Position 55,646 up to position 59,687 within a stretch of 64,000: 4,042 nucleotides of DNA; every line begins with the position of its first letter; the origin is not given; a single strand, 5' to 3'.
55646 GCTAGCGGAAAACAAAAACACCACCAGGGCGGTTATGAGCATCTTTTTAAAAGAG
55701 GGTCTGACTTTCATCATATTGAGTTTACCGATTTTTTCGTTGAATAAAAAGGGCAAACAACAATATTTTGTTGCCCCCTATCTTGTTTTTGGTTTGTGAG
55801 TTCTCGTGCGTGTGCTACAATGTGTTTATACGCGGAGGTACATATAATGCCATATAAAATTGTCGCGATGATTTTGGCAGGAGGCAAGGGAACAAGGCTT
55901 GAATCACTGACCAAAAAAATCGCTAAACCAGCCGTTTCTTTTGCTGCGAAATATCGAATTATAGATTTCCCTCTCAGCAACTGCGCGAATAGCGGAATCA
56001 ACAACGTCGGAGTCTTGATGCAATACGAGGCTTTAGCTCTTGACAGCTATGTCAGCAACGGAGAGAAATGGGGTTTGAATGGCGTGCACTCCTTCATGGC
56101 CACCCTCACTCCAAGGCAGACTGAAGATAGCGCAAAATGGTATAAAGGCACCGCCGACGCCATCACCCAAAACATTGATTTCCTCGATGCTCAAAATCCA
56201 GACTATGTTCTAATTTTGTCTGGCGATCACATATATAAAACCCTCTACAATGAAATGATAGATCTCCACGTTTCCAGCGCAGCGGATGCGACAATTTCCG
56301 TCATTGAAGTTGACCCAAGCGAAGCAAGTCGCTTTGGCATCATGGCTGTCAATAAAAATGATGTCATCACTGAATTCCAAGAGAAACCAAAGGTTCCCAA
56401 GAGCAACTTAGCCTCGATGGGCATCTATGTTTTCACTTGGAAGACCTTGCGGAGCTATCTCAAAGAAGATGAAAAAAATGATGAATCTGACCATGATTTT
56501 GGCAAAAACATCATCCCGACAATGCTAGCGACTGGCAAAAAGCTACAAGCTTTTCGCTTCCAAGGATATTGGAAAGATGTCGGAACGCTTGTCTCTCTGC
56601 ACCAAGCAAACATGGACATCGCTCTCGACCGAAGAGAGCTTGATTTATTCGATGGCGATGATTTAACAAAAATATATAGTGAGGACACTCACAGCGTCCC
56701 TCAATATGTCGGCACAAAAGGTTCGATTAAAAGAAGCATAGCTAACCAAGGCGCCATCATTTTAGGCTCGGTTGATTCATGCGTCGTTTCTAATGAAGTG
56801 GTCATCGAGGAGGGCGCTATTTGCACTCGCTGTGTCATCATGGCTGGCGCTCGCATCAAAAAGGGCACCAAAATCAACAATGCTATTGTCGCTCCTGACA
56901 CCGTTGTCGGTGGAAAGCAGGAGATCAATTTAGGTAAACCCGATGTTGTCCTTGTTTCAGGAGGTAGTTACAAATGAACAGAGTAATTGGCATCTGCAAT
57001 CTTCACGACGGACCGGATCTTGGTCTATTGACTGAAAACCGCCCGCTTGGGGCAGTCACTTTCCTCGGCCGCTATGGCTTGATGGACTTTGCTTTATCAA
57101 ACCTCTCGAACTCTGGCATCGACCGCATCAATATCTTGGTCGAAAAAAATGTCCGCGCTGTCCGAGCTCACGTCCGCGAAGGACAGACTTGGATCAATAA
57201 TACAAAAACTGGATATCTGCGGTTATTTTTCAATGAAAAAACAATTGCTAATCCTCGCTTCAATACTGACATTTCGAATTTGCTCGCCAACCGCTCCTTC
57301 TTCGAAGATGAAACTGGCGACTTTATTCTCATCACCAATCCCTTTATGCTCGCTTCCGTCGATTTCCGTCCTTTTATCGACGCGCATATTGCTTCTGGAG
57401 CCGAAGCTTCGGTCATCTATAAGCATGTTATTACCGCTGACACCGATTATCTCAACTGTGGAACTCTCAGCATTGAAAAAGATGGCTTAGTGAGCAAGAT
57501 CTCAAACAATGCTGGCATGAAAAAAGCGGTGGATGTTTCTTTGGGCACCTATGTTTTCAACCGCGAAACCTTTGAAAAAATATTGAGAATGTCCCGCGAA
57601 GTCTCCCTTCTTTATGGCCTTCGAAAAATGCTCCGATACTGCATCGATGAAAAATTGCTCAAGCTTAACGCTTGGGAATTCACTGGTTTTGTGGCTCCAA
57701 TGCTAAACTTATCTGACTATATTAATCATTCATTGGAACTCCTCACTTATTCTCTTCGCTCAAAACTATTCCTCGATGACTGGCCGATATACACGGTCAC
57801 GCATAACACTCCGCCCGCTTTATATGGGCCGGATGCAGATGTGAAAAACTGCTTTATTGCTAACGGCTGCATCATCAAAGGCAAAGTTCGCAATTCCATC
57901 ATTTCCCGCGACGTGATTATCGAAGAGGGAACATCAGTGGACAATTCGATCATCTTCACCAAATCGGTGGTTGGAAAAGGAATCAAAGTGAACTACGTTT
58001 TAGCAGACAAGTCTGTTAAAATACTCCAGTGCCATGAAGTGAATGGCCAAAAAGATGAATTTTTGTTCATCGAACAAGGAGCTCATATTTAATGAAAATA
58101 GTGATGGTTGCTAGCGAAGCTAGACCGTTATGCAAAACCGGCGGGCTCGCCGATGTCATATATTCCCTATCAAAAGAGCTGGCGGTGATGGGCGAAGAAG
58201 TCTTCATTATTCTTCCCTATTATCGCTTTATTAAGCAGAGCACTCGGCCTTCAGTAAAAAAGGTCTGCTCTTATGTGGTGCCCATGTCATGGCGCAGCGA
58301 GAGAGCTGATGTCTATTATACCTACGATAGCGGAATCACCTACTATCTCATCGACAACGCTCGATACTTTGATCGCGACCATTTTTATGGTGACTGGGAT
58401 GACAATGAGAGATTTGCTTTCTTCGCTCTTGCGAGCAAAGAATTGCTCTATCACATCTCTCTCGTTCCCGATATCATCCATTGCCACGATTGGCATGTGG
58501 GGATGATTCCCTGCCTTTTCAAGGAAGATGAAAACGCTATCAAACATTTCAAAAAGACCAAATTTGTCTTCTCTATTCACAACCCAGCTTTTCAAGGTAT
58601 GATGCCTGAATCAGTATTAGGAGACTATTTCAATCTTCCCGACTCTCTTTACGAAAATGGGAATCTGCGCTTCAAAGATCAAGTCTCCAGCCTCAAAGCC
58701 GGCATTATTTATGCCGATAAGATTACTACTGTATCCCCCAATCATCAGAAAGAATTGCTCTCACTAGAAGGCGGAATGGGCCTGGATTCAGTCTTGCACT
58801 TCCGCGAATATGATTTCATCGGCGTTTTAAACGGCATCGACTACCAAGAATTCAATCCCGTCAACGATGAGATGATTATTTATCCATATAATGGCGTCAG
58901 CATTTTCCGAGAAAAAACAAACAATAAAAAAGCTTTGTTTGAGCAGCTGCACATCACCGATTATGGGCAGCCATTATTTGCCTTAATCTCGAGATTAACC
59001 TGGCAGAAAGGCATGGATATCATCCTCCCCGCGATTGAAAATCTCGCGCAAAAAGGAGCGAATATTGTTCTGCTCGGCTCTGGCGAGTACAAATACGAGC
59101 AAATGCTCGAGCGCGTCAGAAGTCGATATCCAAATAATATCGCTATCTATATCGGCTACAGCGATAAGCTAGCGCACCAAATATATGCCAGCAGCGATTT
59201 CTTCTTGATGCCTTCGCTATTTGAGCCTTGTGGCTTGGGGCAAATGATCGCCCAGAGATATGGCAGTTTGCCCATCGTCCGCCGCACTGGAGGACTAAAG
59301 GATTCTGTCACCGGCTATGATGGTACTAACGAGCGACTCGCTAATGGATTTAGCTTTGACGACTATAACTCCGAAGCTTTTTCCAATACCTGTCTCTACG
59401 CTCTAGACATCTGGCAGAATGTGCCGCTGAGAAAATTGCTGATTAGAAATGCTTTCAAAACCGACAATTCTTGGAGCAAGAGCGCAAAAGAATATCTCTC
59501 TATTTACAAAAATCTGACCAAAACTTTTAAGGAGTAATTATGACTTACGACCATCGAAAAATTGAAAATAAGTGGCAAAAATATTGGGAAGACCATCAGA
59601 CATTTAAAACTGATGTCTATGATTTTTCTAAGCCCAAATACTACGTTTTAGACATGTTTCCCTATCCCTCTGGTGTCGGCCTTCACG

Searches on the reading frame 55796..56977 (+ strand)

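Call 99: search_protein_families(library=pfam, proteins=[window:55796-56977:+], max_evalue=0.00001)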
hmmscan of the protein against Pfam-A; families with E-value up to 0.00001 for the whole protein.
window:55796-56977:+ (393 aa): 2 families
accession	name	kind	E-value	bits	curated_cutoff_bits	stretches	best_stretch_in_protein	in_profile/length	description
PF00483.29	NTP_transferase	-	2.2e-66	224.3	21.2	1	24-275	2-242/245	Nucleotidyl transferase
PF24894.1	Hexapep_GlmU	-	5.3e-08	33.4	23.3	1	305-376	10-82/104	GlmU-like, C-terminal hexapeptide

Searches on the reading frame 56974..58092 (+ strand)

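Call 99: search_protein_families(library=pfam, proteins=[window:56974-58092:+], max_evalue=0.00001)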
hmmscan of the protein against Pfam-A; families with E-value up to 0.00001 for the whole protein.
window:56974-58092:+ (372 aa): 2 families
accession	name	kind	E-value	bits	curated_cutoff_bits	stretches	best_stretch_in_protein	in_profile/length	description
PF24894.1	Hexapep_GlmU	-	1.1e-11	45.2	23.3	1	289-356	15-83/104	GlmU-like, C-terminal hexapeptide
PF00483.29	NTP_transferase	-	1.2e-08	35.3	21.2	1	19-206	16-191/245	Nucleotidyl transferase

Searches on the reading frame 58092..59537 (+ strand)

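Call 99: search_protein_families(library=pfam, proteins=[window:58092-59537:+], max_evalue=0.00001)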
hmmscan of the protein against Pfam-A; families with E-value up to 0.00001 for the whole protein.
window:58092-59537:+ (481 aa): 4 families
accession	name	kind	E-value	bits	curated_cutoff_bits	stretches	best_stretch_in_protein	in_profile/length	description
PF08323.17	Glyco_transf_5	-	1.6e-73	247.8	22.7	1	2-236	1-238/239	Starch synthase catalytic domain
PF00534.26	Glycos_transf_1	-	1.9e-13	50.8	26.4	1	292-456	14-171/172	Glycosyl transferases group 1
PF13692.12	Glyco_trans_1_4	-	2e-12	48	27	1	294-438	2-140/142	Glycosyl transferases group 1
PF13439.12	Glyco_transf_4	-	5.6e-06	26.9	28.5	0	17-224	2-150/170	Glycosyltransferase Family 4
